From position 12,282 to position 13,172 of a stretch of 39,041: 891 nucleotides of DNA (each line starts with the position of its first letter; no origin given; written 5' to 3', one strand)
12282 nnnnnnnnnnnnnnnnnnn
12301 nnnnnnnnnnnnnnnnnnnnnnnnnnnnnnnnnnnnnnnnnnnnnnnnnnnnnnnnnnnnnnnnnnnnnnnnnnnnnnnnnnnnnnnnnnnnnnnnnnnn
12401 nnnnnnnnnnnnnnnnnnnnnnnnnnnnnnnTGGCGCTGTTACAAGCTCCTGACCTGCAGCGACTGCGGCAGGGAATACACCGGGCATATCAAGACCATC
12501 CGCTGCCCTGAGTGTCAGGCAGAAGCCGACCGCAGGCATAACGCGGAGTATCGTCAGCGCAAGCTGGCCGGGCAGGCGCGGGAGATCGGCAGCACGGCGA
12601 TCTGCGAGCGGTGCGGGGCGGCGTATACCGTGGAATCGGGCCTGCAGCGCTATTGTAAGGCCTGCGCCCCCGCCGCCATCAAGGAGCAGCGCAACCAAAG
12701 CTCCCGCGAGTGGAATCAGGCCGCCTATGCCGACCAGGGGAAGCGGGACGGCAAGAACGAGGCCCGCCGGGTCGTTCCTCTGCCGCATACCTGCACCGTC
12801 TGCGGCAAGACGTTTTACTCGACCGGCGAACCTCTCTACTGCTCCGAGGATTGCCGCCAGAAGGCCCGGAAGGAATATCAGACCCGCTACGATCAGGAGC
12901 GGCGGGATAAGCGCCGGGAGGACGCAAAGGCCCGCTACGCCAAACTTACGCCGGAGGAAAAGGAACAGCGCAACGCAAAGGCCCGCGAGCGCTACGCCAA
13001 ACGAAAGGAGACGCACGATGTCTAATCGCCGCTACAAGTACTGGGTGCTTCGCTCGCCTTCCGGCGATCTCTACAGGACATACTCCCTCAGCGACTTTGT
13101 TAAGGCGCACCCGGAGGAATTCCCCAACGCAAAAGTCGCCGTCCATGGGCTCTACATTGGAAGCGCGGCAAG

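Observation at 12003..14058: Tandem paralogous 340/346-aa genes: duplicated W-L-SP-G-Y modules, three zinc ribbons and a basic repeat tail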

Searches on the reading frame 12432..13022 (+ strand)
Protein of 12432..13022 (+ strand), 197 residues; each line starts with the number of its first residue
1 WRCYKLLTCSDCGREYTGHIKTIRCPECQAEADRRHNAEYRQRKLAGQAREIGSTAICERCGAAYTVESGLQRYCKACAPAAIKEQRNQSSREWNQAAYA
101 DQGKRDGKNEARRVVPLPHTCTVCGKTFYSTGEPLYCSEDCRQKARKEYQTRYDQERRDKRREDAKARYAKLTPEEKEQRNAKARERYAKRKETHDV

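Call 53: find_homologous_proteins(query=A3, max_evalue=0.00001)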
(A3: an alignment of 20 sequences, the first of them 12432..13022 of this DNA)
Query A3 (20 sequences) (197 aa, profile of the alignment): 776 proteins with E <= 0.00001 among 8000 candidates; the best 120 are listed.
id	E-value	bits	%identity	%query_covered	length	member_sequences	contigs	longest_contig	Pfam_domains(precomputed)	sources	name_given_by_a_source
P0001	7.5e-81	289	95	99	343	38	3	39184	-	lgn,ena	-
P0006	2.5e-80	288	95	99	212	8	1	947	-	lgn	-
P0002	4.2e-80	287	94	99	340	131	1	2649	PF12855.13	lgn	-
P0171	1.5e-79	285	45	95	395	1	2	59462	-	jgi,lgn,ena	-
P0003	2.1e-79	285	95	100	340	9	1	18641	-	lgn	-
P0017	4.2e-77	277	49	96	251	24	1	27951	-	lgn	-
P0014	1.3e-76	276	49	90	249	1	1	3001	PF07282.19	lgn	-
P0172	8.4e-76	273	49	90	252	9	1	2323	PF18912.7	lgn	-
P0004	3.0e-75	271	69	97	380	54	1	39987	PF12855.13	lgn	-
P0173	3.2e-75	271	50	79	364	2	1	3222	-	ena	-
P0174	3.6e-74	268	47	96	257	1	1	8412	-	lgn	-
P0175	1.8e-73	265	52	84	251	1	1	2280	-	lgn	-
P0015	2.0e-73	265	51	94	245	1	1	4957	-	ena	-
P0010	7.5e-67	244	59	81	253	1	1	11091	-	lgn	-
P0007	1.8e-64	236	58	97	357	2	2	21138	PF12855.13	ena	-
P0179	2.8e-60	222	37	76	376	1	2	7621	PF18912.7,PF04423.20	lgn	-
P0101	1.0e-56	210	38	94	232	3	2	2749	PF18912.7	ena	-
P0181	1.1e-56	210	40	87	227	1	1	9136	PF18912.7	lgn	-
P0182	2.2e-56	209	37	94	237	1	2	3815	PF18912.7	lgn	-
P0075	3.1e-56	209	37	75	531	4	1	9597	PF18912.7,PF24445.2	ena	-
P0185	3.4e-55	205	38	96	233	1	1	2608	PF18912.7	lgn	-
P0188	1.4e-54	203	39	94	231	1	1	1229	PF18912.7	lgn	-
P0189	1.6e-54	203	38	96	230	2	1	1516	PF18912.7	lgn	-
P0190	1.7e-54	203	36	92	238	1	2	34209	PF18912.7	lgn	-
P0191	2.1e-54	203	38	94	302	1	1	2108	PF09889.17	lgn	-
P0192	3.6e-54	202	32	76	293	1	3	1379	PF09889.17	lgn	-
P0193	7.0e-54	201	38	94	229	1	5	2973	PF18912.7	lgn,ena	-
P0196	2.2e-53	200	36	96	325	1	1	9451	PF18912.7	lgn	-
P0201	1.1e-52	197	38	94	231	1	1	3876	PF18912.7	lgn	-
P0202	1.3e-52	197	38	94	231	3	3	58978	-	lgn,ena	-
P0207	3.5e-52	196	36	94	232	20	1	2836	PF18912.7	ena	-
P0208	3.8e-52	195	37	94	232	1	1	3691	PF18912.7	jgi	-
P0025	1.9e-50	190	31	94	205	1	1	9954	PF18912.7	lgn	-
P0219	3.1e-50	189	38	80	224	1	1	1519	PF12855.13,PF09889.17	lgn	-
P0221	3.5e-50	189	31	94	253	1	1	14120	PF18912.7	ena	-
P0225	5.4e-50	188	36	83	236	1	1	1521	PF18912.7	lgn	-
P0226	5.7e-50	188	37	92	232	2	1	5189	PF18912.7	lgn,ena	-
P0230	1.8e-49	187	36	94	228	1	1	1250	PF18912.7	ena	-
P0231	2.2e-49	186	40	79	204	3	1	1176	PF18912.7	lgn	-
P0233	2.7e-49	186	34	94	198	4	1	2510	PF18912.7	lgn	-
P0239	4.6e-49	185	32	94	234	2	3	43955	PF18912.7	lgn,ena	-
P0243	9.5e-49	184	36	96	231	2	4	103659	-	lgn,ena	-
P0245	1.3e-48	184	37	94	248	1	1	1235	PF18912.7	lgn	-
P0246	1.3e-48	184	34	90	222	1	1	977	PF18912.7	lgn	-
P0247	2.2e-48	183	34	94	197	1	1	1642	PF18912.7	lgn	-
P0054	2.7e-48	183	39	83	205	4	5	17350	PF18912.7,PF07191.18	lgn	-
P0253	1.2e-47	181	44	77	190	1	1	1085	PF18912.7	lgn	-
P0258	3.1e-47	179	42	78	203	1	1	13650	PF18912.7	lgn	-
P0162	3.1e-47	179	35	94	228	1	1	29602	PF18912.7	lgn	-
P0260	3.4e-47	179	32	83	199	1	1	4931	PF18912.7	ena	-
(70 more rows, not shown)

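Call 55: find_encoding_contigs(protein=P0243, flank=6000, max_places=2)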
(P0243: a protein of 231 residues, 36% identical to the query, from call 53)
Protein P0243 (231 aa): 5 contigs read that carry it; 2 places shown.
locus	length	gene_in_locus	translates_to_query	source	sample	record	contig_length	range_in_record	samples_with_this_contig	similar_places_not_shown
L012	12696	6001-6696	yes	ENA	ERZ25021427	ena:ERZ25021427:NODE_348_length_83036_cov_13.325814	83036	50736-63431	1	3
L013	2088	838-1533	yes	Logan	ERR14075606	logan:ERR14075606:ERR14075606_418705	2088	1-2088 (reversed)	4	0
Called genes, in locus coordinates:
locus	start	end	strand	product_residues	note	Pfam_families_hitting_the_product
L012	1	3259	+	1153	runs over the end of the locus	-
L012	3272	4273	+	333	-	PF00149:Metallophos, PF12850:Metallophos_2 (weak)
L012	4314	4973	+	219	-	PF01551:Peptidase_M23, PF01471:PG_binding_1, PF09374:PG_binding_3 (faint)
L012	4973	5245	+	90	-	-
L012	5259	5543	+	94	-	-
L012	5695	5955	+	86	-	-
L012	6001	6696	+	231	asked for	-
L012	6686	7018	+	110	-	-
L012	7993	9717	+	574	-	PF02903:Alpha-amylase_N, PF00128:Alpha-amylase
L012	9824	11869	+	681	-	-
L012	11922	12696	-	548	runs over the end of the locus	PF00749:tRNA-synt_1c, PF19269:Anticodon_2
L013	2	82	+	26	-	?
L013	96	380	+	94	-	-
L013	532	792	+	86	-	-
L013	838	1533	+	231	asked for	-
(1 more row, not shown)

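Call 56: find_encoding_contigs(protein=P0202, flank=6000, max_places=2)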
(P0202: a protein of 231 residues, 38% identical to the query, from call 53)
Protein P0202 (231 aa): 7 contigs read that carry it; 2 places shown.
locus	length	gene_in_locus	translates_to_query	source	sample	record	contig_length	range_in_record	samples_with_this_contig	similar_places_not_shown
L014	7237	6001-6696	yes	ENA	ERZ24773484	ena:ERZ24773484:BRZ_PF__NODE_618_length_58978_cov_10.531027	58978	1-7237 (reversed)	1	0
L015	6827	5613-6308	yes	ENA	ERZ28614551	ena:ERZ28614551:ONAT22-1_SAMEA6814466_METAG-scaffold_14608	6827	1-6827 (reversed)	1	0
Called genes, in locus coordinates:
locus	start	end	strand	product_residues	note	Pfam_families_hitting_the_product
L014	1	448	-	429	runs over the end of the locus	PF13203:DUF2201_N, PF09967:DUF2201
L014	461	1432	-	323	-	PF13306:LRR_5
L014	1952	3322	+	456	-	PF00291:PALP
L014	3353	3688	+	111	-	PF07784:DUF1622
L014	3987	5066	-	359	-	PF13936:HTH_38, PF00665:rve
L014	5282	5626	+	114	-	-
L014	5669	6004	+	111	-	-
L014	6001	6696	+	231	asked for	-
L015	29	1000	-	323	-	PF13306:LRR_5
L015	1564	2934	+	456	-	PF00291:PALP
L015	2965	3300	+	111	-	PF07784:DUF1622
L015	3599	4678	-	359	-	PF13936:HTH_38, PF00665:rve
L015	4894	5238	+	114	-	-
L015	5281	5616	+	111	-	-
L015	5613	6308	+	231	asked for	-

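Call 57: find_encoding_contigs(protein=P0239, flank=6000, max_places=2)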
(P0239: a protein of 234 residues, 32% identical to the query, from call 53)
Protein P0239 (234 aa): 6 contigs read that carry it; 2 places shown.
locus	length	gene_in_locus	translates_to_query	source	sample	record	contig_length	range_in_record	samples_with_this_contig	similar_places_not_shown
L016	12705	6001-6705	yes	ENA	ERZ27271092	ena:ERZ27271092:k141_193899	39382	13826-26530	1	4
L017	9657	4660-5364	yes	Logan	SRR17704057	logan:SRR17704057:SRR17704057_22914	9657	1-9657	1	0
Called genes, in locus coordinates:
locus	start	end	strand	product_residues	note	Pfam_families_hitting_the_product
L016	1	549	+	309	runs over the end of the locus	PF00308:Bac_DnaA (weak), PF01695:IstB_IS21, PF00004:AAA (faint)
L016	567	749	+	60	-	-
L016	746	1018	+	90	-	-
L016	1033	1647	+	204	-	PF16677:GP3_package (weak)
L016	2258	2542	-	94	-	-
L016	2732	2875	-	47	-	-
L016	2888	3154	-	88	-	-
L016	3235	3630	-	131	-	PF23458:DUF7130 (weak)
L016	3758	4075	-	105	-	-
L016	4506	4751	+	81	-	-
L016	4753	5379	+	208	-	PF00239:Resolvase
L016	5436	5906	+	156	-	-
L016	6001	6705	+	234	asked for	PF18912:DZR_2 (faint)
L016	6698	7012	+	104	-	-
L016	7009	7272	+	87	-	-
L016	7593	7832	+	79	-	PF10387:DUF2442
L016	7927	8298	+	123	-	-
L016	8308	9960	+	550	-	PF22530:Terminase-T7_RNaseH-like (faint)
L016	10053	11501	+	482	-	PF05133:SPP1_portal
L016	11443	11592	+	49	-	-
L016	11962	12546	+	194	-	-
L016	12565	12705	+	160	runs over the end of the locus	PF07463:NUMOD4, PF13392:HNH_3, PF22083:I-HmuI_NUMOD-like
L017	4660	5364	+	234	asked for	PF18912:DZR_2 (faint)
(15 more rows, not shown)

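Call 63: predict_structure(alignment_id=A4)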
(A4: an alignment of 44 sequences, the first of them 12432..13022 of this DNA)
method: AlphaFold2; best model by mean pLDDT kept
length: 197 residues; sequences in the alignment: 44
mean_pLDDT: 94.4   pTM: 0.51
mean pLDDT of the five models: 94.4, 93.3, 92.8, 92.0, 91.9
residues with pLDDT >= 90: 167; 70-90: 28; 50-70: 2; < 50: 0
segments of 3 or more residues with pLDDT < 50: none
pLDDT, mean of each block of 10 residues (from residue 1): 87 96 96 95 86 95 95 96 97 93 90 89 97 94 98 98 98 98 97 91
secondary structure, 60 per line:
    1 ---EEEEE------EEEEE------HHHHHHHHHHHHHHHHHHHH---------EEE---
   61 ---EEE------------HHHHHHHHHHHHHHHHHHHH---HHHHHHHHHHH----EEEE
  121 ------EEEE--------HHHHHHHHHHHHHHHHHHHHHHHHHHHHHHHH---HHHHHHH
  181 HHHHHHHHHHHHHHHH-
elements in order: E4-8 E15-19 H26-45 E55-57 E64-66 H79-98 H102-112 E117-120 E127-130 H139-170 H174-196

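Call 66: fold_search(model_id=the predicted structure, library=pdb)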
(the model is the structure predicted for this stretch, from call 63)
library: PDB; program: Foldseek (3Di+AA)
matches with E <= 10: 77; with E <= 0.001: 0
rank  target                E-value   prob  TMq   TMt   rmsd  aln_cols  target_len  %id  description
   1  3fc3_A                1.6e-01  0.23  0.15  0.15  13.0       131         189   14  Crystal structure of the beta-beta-alpha-Me type II restriction endonuclease Hpy99I (released 2009-03-31)
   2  3fc3_B                2.9e-01  0.21  0.15  0.16  11.6       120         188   16  Crystal structure of the beta-beta-alpha-Me type II restriction endonuclease Hpy99I (released 2009-03-31)
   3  7od1_B                4.3e-01  0.06  0.11  0.07  19.4       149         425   16  Crystal structure of RBR ubiquitin ligase ARIH2 (released 2021-09-15)
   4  5yel_B                5.5e-01  0.04  0.12  0.12  14.4       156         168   12  Crystal structure of CTCF ZFs6-11-gb7CSE (released 2017-11-29)
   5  8ssq_A                7.7e-01  0.04  0.11  0.09  14.2       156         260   15  ZnFs 3-11 of CCCTC-binding factor (CTCF) Complexed with 35mer DNA 35-4 (released 2023-08-02)
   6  5yel_A                8.2e-01  0.03  0.11  0.11  14.6       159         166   12  Crystal structure of CTCF ZFs6-11-gb7CSE (released 2017-11-29)
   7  4tma_I                9.4e-01  0.93  0.17  0.65   2.4        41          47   27  Crystal structure of gyrase bound to its inhibitor YacG (released 2014-07-23)
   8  4tma_K                9.4e-01  0.91  0.17  0.56   2.5        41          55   27  Crystal structure of gyrase bound to its inhibitor YacG (released 2014-07-23)
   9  9e6s_A                9.4e-01  0.06  0.10  0.18  18.7       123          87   14  BCL11A ZF4-6 with K784T Mutation in Complex with a DNA Sequence Observed in the Human Globin Locus Containing Motif TG (released 2025-04-09)
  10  4tma_J                1.5e+00  0.87  0.17  0.56   2.5        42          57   26  Crystal structure of gyrase bound to its inhibitor YacG (released 2014-07-23)
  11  6ywe_W                1.6e+00  0.16  0.14  0.36  10.7        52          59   19  The structure of the mitoribosome from Neurospora crassa in the P/E tRNA bound state (released 2020-11-11)
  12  5eio_C                1.9e+00  0.14  0.10  0.36  17.7        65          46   20  Crystal structure of LysY from Thermus thermophilus complexed with NADP+ and LysW-gamma-aminoadipic semialdehyde (released 2016-03-23)
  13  6hix_Be               1.9e+00  0.08  0.12  0.22  19.0        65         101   18  Cryo-EM structure of the Trypanosoma brucei mitochondrial ribosome - This entry contains the large mitoribosomal subu (released 2018-09-26)
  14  2lt7_MODEL_1_A        2.3e+00  0.04  0.10  0.13  15.8       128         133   15  Solution NMR structure of Kaiso zinc finger DNA binding domain in complex with Kaiso binding site DNA (released 2012-09-05)
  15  7aih_BD               2.5e+00  0.07  0.13  0.23  18.0        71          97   21  The Large subunit of the Kinetoplastid mitochondrial ribosome (released 2021-04-28)
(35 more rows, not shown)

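Call 73: search_protein_families(library=padloc, proteins=[P0243], max_evalue=0.1)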
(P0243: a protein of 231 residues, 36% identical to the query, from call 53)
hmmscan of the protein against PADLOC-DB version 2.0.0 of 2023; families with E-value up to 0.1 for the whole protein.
P0243 (231 aa): 1 family
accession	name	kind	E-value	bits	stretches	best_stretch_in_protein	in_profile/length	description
PDLC02060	Cas10h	-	0.0078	12.6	1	61-139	124-207/576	-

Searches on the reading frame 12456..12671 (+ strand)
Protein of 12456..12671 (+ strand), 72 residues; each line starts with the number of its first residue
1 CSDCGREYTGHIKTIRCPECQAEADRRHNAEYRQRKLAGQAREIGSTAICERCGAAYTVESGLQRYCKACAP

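Call 70: find_related_loci(query=A5, collection=genome_contigs, flank=5000)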
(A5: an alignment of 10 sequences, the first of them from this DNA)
Query A5 (72 aa) in genome_contigs; peptide patterns used: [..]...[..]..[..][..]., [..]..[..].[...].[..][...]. (x = any residue, [..] = any of these).
58 stretches matched a pattern; 28 encode a relative of the query (tblastn E <= 1e-3); 28 distinct loci.
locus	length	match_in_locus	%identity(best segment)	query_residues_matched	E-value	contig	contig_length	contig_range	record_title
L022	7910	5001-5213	68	1-71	5e-31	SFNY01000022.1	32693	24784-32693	MAG: Clostridiales bacterium isolate W3P1.014 Contig187, whole genome shotgun sequence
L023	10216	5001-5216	46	1-72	2e-17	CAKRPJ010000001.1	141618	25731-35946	MAG: uncultured Lachnospiraceae bacterium isolate REFINED_METABAT215_TOP10_CONTIGS_1500_ASSEMBLY_K77_MERGED__Nepal_MoBio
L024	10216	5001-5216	46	1-72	2e-17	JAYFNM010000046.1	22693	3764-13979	MAG: Oscillospiraceae bacterium isolate 3L_19 c_3L_000000001282, whole genome shotgun sequence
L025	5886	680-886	47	1-72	6e-16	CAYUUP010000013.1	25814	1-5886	MAG TPA_asm: uncultured Oscillospiraceae bacterium isolate SRP222994_co1_273 genome assembly, contig: NODE_3709_length_2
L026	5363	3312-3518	49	1-72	7e-15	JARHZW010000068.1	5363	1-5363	MAG: Candidatus Limivicinus sp. isolate cluster1_bin.55 k127_16162, whole genome shotgun sequence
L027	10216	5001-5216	43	1-71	9e-15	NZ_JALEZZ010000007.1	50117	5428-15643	MAG: Selenomonas sp. isolate SUG490 k141_182327, whole genome shotgun sequence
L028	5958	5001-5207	46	1-72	4e-14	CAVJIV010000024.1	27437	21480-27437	bacterium isolate G02627-L1_cleanbin_000004 genome assembly, contig: Spades_G02627-L1_contig_483, whole genome shotgun s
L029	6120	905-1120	42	1-71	5e-14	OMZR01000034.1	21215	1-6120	uncultured Veillonellaceae bacterium isolate RUG102 genome assembly, contig: scaffold_1959, whole genome shotgun sequenc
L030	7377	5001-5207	43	1-72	5e-14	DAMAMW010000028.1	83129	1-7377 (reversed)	MAG TPA_asm: Lachnospiraceae bacterium isolate CTOTU48295 NODE_59_length_83129_cov_9.693117, whole genome shotgun sequen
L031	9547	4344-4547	41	1-71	7e-14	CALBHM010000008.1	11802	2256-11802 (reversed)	MAG TPA_asm: uncultured Ruminococcus sp. isolate SRR1747025_bin.14_CONCOCT_v1.1_MAG genome assembly, contig: ERZ808247.1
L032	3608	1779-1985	47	1-72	6e-14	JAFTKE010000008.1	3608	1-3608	MAG: Oscillospiraceae bacterium isolate RGIG3893 Roe_deer_Cecum-2__c35100, whole genome shotgun sequence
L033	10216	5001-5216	40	1-71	7e-14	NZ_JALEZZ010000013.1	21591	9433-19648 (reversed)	MAG: Selenomonas sp. isolate SUG490 k141_156742, whole genome shotgun sequence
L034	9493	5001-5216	40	1-71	8e-14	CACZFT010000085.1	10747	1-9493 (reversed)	MAG: uncultured Selenomonas sp. isolate RUG12578 genome assembly, contig: RUG12578_asm_85, whole genome shotgun sequence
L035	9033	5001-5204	45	1-71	2e-13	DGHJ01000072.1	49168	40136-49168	MAG TPA_asm: Oscillospiraceae bacterium UBA3851 UBA3851_contig_22561, whole genome shotgun sequence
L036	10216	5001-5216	40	1-71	1e-13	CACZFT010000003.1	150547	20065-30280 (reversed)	MAG: uncultured Selenomonas sp. isolate RUG12578 genome assembly, contig: RUG12578_asm_3, whole genome shotgun sequence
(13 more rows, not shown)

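Call 85: search_protein_families(library=pfam, alignment_id=A6, max_evalue=0.00001)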
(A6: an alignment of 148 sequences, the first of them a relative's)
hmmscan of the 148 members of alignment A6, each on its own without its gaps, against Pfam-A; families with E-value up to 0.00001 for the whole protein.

A. member 1, L022:1224-1598:+ (125 aa): 0 families

B. families by the number of members that match (of 148 scanned): 94 families (the first 25 are shown)
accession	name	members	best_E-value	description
PF00535.33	Glycos_transf_2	4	1.7e-36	Glycosyl transferase family 2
PF13641.12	Glyco_tranf_2_3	4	4.3e-12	Glycosyltransferase like family 2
PF10111.15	Glyco_tranf_2_2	4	1.1e-11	Glycosyltransferase like family 2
PF02684.21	LpxB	3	1.1e-88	Lipid-A-disaccharide synthetase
PF03432.20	Relaxase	3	1.7e-31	MobA/VirD2-like, nuclease domain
PF13604.12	AAA_30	3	1.1e-06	AAA domain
PF02350.25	Epimerase_2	3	4.8e-06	UDP-N-acetylglucosamine 2-epimerase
PF02562.22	PhoH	2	2.1e-94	PhoH-like protein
PF01370.27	Epimerase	2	1.9e-59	NAD dependent epimerase/dehydratase family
PF00005.33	ABC_tran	2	1.9e-36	ABC transporter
PF00436.31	SSB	2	1.1e-31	Single-strand binding protein family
PF21983.2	NikA-like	2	6.5e-16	Mobilization protein NikA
PF02719.21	Polysacc_synt_2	2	3.5e-12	Polysaccharide biosynthesis protein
PF05713.17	MobC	2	3e-09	Bacterial mobilisation protein (MobC)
PF07993.18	NAD_binding_4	2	2.9e-08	Male sterility protein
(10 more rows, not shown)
